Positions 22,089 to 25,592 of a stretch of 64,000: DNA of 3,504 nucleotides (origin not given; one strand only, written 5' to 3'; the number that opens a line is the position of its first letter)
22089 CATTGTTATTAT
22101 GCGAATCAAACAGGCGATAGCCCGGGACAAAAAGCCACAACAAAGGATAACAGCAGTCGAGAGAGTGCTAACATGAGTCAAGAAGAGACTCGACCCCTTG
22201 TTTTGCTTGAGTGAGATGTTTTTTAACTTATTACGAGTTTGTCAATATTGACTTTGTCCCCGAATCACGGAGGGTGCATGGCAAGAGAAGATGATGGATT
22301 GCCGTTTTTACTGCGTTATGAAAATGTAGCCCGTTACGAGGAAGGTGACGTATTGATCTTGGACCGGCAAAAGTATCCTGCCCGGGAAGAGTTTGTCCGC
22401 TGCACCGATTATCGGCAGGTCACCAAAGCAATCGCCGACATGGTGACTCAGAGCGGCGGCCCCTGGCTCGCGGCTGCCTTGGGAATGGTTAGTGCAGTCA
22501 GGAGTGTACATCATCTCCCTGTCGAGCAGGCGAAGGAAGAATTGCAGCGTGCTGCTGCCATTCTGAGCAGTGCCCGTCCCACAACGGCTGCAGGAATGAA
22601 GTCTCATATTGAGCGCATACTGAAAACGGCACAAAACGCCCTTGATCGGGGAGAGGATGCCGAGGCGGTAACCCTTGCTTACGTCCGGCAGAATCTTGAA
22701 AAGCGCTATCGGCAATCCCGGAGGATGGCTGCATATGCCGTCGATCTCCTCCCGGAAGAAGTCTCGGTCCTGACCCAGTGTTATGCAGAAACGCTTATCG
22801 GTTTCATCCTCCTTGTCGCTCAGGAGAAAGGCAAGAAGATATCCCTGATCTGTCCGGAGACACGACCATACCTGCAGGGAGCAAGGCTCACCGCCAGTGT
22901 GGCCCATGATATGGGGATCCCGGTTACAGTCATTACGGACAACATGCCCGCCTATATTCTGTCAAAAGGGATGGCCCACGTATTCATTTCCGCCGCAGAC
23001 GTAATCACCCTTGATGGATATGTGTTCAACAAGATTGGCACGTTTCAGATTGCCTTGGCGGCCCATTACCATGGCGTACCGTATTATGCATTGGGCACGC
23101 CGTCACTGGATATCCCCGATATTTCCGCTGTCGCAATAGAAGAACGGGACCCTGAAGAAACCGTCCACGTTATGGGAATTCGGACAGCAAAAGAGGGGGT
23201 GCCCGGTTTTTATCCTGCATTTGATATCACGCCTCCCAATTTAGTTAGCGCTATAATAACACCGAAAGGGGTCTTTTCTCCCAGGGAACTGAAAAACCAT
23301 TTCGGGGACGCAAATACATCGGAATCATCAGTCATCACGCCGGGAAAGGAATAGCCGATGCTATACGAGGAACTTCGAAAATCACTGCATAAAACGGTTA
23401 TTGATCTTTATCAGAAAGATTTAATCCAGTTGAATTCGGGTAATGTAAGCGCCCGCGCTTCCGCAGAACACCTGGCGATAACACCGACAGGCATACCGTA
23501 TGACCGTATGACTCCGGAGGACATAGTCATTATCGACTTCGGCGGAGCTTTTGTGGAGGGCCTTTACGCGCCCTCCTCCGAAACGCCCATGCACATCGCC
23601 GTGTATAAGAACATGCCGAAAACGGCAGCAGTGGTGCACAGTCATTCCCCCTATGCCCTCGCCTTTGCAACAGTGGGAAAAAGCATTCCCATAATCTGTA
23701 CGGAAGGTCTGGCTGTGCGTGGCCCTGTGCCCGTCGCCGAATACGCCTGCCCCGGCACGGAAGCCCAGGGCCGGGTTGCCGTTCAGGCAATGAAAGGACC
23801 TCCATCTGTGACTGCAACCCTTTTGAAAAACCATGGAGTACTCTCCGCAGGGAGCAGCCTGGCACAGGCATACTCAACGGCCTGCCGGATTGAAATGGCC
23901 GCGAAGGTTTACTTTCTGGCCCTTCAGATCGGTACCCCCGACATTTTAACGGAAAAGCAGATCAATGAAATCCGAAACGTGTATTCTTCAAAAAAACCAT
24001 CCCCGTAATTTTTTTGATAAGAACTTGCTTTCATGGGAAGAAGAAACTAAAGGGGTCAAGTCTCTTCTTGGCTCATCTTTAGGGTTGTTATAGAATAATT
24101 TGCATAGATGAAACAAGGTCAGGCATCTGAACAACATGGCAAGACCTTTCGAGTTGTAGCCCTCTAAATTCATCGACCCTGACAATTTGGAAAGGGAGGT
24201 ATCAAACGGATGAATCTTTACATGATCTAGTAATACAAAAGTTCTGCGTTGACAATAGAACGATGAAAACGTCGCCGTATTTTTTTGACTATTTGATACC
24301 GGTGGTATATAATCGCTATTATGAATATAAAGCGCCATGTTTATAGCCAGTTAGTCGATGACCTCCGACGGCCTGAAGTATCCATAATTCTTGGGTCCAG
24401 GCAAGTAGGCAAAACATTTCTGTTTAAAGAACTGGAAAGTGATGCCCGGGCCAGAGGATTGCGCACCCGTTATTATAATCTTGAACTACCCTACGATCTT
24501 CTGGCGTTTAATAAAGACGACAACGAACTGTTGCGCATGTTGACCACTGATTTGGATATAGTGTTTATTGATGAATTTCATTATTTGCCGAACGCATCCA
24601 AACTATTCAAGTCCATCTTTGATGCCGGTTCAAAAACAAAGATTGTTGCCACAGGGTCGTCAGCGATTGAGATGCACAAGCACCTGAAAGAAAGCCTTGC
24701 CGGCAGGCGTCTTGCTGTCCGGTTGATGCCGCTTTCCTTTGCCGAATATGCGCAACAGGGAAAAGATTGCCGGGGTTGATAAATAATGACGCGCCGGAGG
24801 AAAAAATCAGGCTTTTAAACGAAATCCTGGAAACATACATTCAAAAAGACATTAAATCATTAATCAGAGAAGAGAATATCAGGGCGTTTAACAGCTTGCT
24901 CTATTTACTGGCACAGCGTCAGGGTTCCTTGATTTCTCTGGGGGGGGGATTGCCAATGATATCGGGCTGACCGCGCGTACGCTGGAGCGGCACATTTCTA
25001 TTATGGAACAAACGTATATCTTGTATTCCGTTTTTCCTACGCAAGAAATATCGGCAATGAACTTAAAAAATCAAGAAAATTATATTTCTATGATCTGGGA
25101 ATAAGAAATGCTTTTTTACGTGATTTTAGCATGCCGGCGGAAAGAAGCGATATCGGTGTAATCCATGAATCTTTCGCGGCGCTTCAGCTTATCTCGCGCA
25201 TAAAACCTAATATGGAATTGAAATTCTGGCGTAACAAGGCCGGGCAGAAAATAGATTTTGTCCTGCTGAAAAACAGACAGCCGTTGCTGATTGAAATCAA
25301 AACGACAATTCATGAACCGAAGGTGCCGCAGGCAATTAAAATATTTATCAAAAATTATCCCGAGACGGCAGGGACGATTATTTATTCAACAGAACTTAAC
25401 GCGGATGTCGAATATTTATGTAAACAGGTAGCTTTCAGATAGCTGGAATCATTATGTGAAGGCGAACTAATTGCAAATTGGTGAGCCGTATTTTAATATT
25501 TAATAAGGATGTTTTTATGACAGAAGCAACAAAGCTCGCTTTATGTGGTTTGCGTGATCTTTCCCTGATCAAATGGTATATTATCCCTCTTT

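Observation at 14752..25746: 10.5-kb accessory block bracketed by a decayed duplicate of the 5' end of a membrane-protein gene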

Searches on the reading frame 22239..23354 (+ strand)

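Call 7: search_protein_families(library=pfam, proteins=[window:22239-23354:+], max_evalue=0.01)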
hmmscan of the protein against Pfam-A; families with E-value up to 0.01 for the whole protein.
window:22239-23354:+ (371 aa): 1 family
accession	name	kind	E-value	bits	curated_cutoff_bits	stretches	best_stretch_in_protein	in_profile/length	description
PF01008.23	IF-2B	-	8.5e-52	176.5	22.4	1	77-348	10-280/280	Initiation factor 2 subunit family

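Call 68: search_protein_families(library=ncbifam, proteins=[window:22239-23354:+], max_evalue=0.00001)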
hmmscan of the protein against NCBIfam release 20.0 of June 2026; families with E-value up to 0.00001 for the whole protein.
window:22239-23354:+ (371 aa): 8 families
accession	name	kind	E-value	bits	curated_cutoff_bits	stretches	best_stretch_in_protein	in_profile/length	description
NF004326.0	PRK05720.1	subfamily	3.4e-91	305.7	271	1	26-353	9-350/358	s-methyl-5-thioribose-1-phosphate isomerase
TIGR00524.1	eIF-2B_rel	subfamily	5.7e-62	209.6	185.85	1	55-348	1-303/303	S-methyl-5-thioribose-1-phosphate isomerase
TIGR00512.1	salvage_mtnA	equivalog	8.5e-62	209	279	1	32-347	4-334/335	S-methyl-5-thioribose-1-phosphate isomerase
NF004436.0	PRK05772.1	equivalog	4.3e-59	200.6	521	1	34-348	22-351/363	S-methyl-5-thioribose-1-phosphate isomerase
NF004700.0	PRK06036.1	equivalog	8.8e-53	179.5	528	1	35-349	10-331/339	S-methyl-5-thioribose-1-phosphate isomerase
TIGR00511.1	ribulose_e2b2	equivalog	6.5e-37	127.4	314.1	1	78-350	23-290/301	ribose 1,5-bisphosphate isomerase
NF006210.0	PRK08335.1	equivalog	5.3e-19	68.5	339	1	159-348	95-271/275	translation initiation factor IF-2B subunit alpha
NF004994.0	PRK06372.1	equivalog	4.3e-10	39.4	249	1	165-350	79-250/253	translation initiation factor IF-2B subunit delta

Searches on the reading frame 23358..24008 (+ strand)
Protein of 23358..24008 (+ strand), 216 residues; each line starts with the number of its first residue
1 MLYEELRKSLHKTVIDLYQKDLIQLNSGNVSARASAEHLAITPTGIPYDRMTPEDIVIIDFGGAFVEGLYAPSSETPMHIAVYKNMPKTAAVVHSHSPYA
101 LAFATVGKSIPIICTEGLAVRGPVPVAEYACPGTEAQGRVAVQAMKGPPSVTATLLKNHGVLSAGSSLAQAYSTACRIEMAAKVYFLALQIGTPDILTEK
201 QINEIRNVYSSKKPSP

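Call 7: search_protein_families(library=pfam, proteins=[window:23358-24008:+], max_evalue=0.01)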
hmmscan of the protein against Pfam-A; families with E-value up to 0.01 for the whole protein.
window:23358-24008:+ (216 aa): 1 family
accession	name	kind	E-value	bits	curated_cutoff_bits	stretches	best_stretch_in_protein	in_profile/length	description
PF00596.27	Aldolase_II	-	2.8e-48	164.7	22.2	1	12-185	5-182/183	Class II Aldolase and Adducin N-terminal domain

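Call 68: search_protein_families(library=ncbifam, proteins=[window:23358-24008:+], max_evalue=0.00001)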
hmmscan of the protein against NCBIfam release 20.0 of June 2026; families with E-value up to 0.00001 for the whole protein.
window:23358-24008:+ (216 aa): 30 families (the best 25 are shown)
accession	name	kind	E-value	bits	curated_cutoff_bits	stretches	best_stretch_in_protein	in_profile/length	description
NF005123.0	PRK06557.1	subfamily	5.9e-52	176.5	251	1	3-211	9-218/223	L-ribulose-5-phosphate 4-epimerase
NF053831.1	RU1PAldHalo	equivalog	3.7e-47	160.5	300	1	7-209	6-203/208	ribulose-1-phosphate aldolase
NF005302.0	PRK06833.1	equivalog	4.8e-40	137.3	264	1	1-209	1-207/214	L-fuculose-phosphate aldolase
NF006047.0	PRK08193.1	subfamily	7.6e-33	114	257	1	3-195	2-206/231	L-ribulose-5-phosphate 4-epimerase AraD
NF005984.0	PRK08087.1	subfamily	1.2e-31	110.1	264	1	4-205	4-202/215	L-fuculose-phosphate aldolase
TIGR01086.1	fucA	equivalog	8.9e-30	104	400.25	1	5-203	4-199/214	L-fuculose-phosphate aldolase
NF004527.0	PRK05874.1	equivalog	3.9e-29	101.7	308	1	12-211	13-212/218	L-fuculose-phosphate aldolase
NF009003.0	PRK12348.1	subfamily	1.3e-28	100.2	331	1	4-192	2-200/228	L-ribulose-5-phosphate 4-epimerase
NF043034.1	OxoTetrPhDc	equivalog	1.4e-27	96.8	250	1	5-206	4-205/205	3-oxo-tetronate 4-phosphate decarboxylase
NF009625.0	PRK13145.1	equivalog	2.8e-27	95.8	369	1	4-191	6-205/235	L-ribulose-5-phosphate 4-epimerase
NF006413.0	PRK08660.1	equivalog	2e-26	93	203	1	10-188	6-177/184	aldolase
TIGR00760.1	araD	equivalog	2.3e-26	92.4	389.1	1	3-192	2-201/228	L-ribulose-5-phosphate 4-epimerase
NF006208.0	PRK08333.1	equivalog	6.2e-24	84.7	267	1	18-188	17-183/189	aldolase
NF040649.1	FucA_Meth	equivalog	7.4e-24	84.7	250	1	12-189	8-177/179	L-fuculose phosphate aldolase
NF009002.0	PRK12347.1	subfamily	1.8e-22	79.7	386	1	4-191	3-203/231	L-ribulose-5-phosphate 4-epimerase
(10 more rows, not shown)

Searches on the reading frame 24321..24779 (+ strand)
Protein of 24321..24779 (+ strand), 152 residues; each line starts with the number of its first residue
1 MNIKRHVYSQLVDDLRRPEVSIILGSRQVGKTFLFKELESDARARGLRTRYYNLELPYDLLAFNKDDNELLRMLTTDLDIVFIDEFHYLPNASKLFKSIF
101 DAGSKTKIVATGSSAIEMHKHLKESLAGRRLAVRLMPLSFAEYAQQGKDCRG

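Call 8: search_protein_families(library=pfam, proteins=[window:24321-24779:+], max_evalue=0.01)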
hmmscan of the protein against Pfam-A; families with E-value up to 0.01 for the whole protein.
window:24321-24779:+ (152 aa): 3 families
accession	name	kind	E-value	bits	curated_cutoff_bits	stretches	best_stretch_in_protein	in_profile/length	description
PF13173.12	AAA_14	-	2.3e-26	92.8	27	1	19-143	3-128/129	AAA domain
PF01695.23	IstB_IS21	-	1.5e-05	25.1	24.1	1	20-116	94-196/238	IstB-like ATP binding protein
PF13401.12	AAA_22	-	0.0069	17.1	27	0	19-52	6-37/130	AAA domain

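Call 67: search_protein_families(library=padloc, proteins=[window:24321-24779:+], max_evalue=0.00001)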
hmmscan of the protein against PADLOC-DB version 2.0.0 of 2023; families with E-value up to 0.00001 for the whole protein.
window:24321-24779:+ (152 aa): 7 families
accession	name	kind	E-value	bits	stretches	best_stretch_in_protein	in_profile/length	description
PDLC04789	PDC-S01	-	1.7e-31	107.6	1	1-146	1-142/375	-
PDLC04790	PDC-S01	-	9.2e-21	72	1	2-148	11-150/422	-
PDLC04787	PDC-S01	-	5e-18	63.2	1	3-145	11-159/412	-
PDLC04791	PDC-S01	-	1.4e-13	48.3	1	3-144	2-151/395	-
PDLC04788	PDC-S01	-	1.4e-10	38.7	1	4-145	3-152/448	-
PDLC04786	PDC-S01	-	7.5e-10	36.1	1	1-144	1-154/439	-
PDLC04792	PDC-S01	-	4.2e-07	26.9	1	3-145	2-153/452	-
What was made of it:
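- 24264..25498 (+): Broken AAA_14/DUF4143 ATPase (PADLOC candidate PDC-S01; ORF pieces 24321-24779 and 25131-25442) and the native upstream region of Memb. Pfam and PADLOC (calls 8, 67).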

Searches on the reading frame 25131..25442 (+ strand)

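Call 8: search_protein_families(library=pfam, proteins=[window:25131-25442:+], max_evalue=0.01)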
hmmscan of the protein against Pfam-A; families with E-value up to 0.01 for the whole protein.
window:25131-25442:+ (103 aa): 1 family
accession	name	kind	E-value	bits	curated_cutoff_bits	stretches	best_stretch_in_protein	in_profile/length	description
PF13635.12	DUF4143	-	1e-07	32.3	28.1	1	8-58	106-159/160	Domain of unknown function (DUF4143)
